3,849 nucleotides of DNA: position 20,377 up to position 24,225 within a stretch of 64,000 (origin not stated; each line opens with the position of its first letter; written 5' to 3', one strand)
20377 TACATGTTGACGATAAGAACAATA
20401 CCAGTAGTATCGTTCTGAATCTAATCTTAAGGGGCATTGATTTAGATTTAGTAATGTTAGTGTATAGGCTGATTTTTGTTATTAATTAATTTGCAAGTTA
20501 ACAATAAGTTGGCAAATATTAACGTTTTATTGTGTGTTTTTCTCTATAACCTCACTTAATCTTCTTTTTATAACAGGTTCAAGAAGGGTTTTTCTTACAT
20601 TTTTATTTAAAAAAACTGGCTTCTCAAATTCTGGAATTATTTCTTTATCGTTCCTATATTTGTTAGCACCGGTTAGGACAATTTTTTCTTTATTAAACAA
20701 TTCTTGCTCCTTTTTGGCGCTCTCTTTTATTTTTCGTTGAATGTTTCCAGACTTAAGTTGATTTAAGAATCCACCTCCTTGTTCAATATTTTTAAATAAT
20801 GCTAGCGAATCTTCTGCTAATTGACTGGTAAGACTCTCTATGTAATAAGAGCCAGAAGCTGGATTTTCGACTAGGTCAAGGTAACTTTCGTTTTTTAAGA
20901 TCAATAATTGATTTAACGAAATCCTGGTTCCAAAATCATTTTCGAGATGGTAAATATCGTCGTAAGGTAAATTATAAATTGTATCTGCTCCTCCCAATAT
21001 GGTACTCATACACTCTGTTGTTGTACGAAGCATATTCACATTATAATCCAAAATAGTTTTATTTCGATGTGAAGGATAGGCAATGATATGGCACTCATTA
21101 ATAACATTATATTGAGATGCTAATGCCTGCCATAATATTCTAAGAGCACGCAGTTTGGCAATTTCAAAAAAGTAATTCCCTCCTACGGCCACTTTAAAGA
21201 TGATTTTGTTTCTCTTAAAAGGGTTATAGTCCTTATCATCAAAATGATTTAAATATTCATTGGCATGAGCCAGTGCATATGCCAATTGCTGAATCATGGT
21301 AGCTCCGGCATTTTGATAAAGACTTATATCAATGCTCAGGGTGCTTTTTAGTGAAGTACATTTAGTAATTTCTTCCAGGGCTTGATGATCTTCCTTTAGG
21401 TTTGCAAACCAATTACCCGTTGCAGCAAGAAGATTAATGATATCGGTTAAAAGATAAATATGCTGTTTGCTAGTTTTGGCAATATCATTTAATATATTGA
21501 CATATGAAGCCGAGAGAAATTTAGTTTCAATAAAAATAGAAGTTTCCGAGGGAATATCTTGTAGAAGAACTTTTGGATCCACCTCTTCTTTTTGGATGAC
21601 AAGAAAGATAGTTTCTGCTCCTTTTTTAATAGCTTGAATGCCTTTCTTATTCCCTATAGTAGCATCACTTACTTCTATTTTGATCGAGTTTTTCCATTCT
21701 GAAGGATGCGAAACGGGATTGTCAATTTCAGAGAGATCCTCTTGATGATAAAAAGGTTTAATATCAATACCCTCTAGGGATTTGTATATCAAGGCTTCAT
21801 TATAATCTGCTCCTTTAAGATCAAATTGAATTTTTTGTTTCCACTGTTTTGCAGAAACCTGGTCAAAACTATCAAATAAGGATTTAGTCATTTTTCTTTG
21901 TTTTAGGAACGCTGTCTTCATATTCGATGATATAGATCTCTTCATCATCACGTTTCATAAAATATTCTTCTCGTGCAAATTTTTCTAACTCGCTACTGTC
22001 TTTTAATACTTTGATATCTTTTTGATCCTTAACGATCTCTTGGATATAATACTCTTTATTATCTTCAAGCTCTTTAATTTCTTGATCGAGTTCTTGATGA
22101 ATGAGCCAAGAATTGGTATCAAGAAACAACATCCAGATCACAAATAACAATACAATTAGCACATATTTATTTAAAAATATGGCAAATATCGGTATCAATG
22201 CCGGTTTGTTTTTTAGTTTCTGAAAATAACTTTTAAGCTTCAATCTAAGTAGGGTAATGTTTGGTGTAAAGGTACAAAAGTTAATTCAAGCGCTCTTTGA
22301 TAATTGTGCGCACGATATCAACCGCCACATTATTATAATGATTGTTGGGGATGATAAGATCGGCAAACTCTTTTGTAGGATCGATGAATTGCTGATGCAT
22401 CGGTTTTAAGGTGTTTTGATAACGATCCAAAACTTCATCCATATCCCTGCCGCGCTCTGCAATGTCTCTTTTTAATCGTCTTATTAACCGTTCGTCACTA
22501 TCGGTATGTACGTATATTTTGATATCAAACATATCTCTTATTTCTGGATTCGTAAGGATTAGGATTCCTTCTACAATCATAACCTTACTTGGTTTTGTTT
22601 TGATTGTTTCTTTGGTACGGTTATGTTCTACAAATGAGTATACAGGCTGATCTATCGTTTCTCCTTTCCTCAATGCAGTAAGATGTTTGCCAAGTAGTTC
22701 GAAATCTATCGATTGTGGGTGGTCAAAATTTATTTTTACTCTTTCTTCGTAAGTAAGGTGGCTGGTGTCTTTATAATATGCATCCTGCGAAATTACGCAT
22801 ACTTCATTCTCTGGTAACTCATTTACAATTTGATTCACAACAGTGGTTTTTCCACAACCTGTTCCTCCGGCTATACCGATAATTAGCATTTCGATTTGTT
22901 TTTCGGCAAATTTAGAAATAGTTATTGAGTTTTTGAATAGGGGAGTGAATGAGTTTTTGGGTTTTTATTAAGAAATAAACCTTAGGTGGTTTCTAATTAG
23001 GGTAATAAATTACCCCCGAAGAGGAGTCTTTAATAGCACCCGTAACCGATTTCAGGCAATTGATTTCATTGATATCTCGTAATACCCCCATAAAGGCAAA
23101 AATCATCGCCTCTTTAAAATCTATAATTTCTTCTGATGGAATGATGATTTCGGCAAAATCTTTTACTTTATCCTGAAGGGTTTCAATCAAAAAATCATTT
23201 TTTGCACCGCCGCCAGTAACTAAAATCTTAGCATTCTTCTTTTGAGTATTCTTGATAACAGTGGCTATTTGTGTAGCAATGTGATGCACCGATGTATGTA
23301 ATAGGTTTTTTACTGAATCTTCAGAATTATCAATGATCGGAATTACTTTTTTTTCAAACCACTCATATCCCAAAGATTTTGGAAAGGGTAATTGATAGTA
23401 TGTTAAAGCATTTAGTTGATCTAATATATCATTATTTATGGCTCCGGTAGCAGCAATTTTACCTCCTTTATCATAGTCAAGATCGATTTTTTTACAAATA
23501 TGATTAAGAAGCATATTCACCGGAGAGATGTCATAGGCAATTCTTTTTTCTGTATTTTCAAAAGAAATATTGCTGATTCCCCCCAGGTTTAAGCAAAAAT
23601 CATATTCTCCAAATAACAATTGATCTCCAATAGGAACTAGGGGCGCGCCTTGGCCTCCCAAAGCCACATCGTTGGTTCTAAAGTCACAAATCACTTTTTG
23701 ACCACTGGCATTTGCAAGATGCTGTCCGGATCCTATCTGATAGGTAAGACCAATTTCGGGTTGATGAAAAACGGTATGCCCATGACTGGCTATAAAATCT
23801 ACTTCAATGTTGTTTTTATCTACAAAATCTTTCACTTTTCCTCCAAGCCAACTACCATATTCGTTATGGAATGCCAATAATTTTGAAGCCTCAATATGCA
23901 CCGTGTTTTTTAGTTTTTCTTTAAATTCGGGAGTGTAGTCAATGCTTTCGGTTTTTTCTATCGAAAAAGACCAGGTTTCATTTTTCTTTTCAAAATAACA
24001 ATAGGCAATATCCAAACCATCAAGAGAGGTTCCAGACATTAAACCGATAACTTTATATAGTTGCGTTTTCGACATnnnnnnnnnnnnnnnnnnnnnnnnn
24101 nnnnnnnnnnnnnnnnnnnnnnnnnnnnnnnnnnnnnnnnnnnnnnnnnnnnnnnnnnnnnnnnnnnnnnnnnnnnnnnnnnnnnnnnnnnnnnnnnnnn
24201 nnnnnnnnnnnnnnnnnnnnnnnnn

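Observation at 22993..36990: SusC/SusD pair joined to a cytoplasmic anhydro-muropeptide recycling module: candidate peptidoglycan-fragment utilization locus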

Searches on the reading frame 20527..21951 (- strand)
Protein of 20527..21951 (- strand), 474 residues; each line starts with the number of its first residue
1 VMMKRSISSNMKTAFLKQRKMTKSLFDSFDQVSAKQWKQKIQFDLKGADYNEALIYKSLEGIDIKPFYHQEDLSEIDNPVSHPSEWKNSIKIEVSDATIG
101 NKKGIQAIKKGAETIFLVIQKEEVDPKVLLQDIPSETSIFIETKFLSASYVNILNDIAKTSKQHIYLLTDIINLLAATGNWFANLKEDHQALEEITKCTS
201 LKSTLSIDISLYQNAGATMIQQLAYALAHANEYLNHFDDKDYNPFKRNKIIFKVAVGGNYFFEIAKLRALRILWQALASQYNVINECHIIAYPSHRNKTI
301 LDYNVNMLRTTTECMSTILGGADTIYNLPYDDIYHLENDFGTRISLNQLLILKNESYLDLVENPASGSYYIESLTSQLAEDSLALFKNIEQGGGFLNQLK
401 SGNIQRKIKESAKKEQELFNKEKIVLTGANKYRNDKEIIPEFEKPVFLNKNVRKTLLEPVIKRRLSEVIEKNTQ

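Call 13: search_protein_families(library=ncbifam, proteins=[window:20527-21951:-], max_evalue=0.00001)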
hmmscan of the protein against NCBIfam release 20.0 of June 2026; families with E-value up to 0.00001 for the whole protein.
window:20527-21951:- (474 aa): 4 families
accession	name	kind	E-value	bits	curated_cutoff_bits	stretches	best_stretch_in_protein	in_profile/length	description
TIGR00642.1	mmCoA_mut_beta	equivalog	2.1e-63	214.5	617.25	1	25-434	3-452/620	methylmalonyl-CoA mutase small subunit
NF006944.0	PRK09426.1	equivalog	1.1e-44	152.5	876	1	206-455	234-488/721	methylmalonyl-CoA mutase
TIGR00641.1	acid_CoA_mut_N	subfamily_domain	2.8e-39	134.8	303.8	1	206-438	204-444/528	methylmalonyl-CoA mutase N-terminal domain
NF045497.1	IsobCoAmut_IcmF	equivalog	9.3e-13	46.9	1500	1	204-437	752-991/1076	fused isobutyryl-CoA mutase/GTPase IcmF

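Call 14: search_protein_families(library=pfam, proteins=[window:20527-21951:-], max_evalue=0.00001)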
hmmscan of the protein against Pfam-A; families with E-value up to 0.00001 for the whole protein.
window:20527-21951:- (474 aa): 1 family
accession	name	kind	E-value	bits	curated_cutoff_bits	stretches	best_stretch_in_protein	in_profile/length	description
PF01642.28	MM_CoA_mutase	-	1.3e-71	242.2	22.1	1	146-442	137-445/512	Methylmalonyl-CoA mutase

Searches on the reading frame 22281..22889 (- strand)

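Call 13: search_protein_families(library=ncbifam, proteins=[window:22281-22889:-], max_evalue=0.00001)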
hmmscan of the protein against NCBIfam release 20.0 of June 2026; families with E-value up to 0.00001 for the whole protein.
window:22281-22889:- (202 aa): 11 families
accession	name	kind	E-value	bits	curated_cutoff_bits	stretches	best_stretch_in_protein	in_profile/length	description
NF004018.0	PRK05480.1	equivalog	1.1e-86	289.7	180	1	2-201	7-206/210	uridine kinase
TIGR00235.1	udk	equivalog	9.2e-80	267.1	220.3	1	2-201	7-206/207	uridine kinase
NF005655.0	PRK07429.1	subfamily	1.5e-35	123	236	1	2-198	9-201/326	phosphoribulokinase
TIGR00554.2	panK_bact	equivalog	2.9e-12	46.5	235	1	3-132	84-228/310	type I pantothenate kinase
NF005807.0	PRK07667.1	equivalog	5.1e-12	45.7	221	1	2-169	18-179/193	kinase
NF006085.0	PRK08233.1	equivalog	1.6e-11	44.3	198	1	3-185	7-165/184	hypothetical protein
NF006746.0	PRK09270.1-5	subfamily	2.7e-11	42.8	250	1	2-180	22-205/210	nucleoside/nucleotide kinase family protein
NF006743.0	PRK09270.1-2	equivalog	5.8e-11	41.9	227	1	3-183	30-215/217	nucleoside/nucleotide kinase family protein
NF002879.0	PRK03333.1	equivalog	9.6e-07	28.1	215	0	89-201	92-194/395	dephospho-CoA kinase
NF006744.0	PRK09270.1-3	equivalog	1.4e-06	27.9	281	1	2-152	24-181/213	nucleoside/nucleotide kinase family protein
TIGR02173.1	cyt_kin_arch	equivalog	8.7e-06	25.8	102.1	0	101-197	72-168/169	(d)CMP kinase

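Call 14: search_protein_families(library=pfam, proteins=[window:22281-22889:-], max_evalue=0.00001)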
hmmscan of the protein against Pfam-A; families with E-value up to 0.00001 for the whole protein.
window:22281-22889:- (202 aa): 4 families
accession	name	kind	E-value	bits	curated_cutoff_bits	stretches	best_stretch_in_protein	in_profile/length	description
PF00485.24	PRK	-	1.1e-44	153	22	1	3-188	1-195/196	Phosphoribulokinase / Uridine kinase family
PF13238.12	AAA_18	-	1.4e-07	32.4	29.4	1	4-146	1-116/128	AAA domain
PF13207.12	AAA_17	-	8.2e-06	26.6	27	0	94-152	64-131/136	AAA domain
PF01121.26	CoaE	-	8.7e-06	26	27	0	2-146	1-148/180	Dephospho-CoA kinase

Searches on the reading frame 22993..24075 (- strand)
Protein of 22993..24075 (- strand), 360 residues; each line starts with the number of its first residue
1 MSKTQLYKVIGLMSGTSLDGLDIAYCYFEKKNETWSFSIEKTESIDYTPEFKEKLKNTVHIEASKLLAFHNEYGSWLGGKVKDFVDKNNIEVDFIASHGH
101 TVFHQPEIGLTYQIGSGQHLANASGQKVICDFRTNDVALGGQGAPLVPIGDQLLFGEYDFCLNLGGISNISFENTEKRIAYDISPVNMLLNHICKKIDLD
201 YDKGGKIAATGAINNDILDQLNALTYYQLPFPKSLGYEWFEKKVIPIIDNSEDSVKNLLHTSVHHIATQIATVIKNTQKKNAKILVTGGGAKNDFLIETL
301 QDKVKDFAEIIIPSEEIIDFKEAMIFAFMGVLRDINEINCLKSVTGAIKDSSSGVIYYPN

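Call 3: search_protein_families(library=pfam, proteins=[window:22993-24075:-], max_evalue=0.001)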
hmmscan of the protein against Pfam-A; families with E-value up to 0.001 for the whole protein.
window:22993-24075:- (360 aa): 1 family
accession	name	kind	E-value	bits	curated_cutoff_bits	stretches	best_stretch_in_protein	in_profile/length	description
PF03702.20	AnmK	-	3.8e-66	224.1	24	1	8-358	2-366/367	Anhydro-N-acetylmuramic acid kinase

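Call 4: search_protein_families(library=ncbifam, proteins=[window:22993-24075:-], max_evalue=0.001)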
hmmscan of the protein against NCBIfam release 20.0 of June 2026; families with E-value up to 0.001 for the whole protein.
window:22993-24075:- (360 aa): 16 families
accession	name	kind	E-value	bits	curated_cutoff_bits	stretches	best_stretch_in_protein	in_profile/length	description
NF007144.0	PRK09585.2-3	equivalog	1.8e-158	527.4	436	1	4-358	3-357/358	anhydro-N-acetylmuramic acid kinase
NF007148.0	PRK09585.3-2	equivalog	3.8e-78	262.9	387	1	6-359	8-385/386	anhydro-N-acetylmuramic acid kinase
NF007139.0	PRK09585.1-3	equivalog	3.3e-71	240.4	367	1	9-358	6-369/370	anhydro-N-acetylmuramic acid kinase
NF007141.0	PRK09585.1-5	equivalog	1.4e-62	211.8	352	1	6-357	3-365/370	anhydro-N-acetylmuramic acid kinase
NF007142.0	PRK09585.2-1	equivalog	2.6e-62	210.9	435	1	8-356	5-379/384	anhydro-N-acetylmuramic acid kinase AnmK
NF007146.0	PRK09585.2-6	equivalog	7.9e-61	205.9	440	1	8-356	2-365/391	anhydro-N-acetylmuramic acid kinase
NF007149.0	PRK09585.3-4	equivalog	3.7e-55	187.3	616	1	4-329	14-369/399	anhydro-N-acetylmuramic acid kinase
NF007150.0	PRK09585.3-5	equivalog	5.8e-52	177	585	1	8-359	4-385/393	anhydro-N-acetylmuramic acid kinase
NF007151.0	PRK09585.3-6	equivalog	5.5e-49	166.9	599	1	3-350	9-388/396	anhydro-N-acetylmuramic acid kinase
NF007143.0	PRK09585.2-2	equivalog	2.6e-48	164.7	533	1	8-357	2-379/382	anhydro-N-acetylmuramic acid kinase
NF007145.0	PRK09585.2-5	equivalog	7.6e-47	160.4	514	1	8-359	2-378/379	anhydro-N-acetylmuramic acid kinase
NF007138.0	PRK09585.1-1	equivalog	2e-44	152.2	588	1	8-357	5-365/370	anhydro-N-acetylmuramic acid kinase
NF007140.0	PRK09585.1-4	equivalog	4.3e-39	134.7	605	1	10-357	17-380/382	anhydro-N-acetylmuramic acid kinase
NF007147.0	PRK09585.3-1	equivalog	1.5e-33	116.3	822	1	9-349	3-354/393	anhydro-N-acetylmuramic acid kinase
NF002834.0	PRK03011.1-5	subfamily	1e-06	28.1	222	1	243-335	259-349/357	butyrate kinase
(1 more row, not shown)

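Call 35: search_solved_structures(query=window:22993-24075:-, max_evalue=0.001)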
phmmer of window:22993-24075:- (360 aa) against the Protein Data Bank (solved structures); distinct sequences matched with E-value up to 0.001: 6.
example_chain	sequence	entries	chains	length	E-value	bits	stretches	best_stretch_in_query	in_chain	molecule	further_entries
3cqy_A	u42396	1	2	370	7.7e-37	130.5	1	9-351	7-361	Anhydro-N-acetylmuramic acid kinase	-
8bre_A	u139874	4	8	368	2.9e-31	112.1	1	91-357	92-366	Anhydro-N-acetylmuramic acid kinase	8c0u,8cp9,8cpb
3qbw_A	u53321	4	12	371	3.6e-31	111.8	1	91-357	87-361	Anhydro-N-acetylmuramic acid kinase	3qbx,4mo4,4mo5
4zxz_A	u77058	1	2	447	3e-28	102.2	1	7-331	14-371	Levoglucosan kinase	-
4yh5_A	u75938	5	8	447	3.8e-28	101.9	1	7-331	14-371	Levoglucosan kinase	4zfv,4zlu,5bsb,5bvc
5tkr_A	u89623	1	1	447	4.4e-28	101.7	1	7-331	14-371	Levoglucosan kinase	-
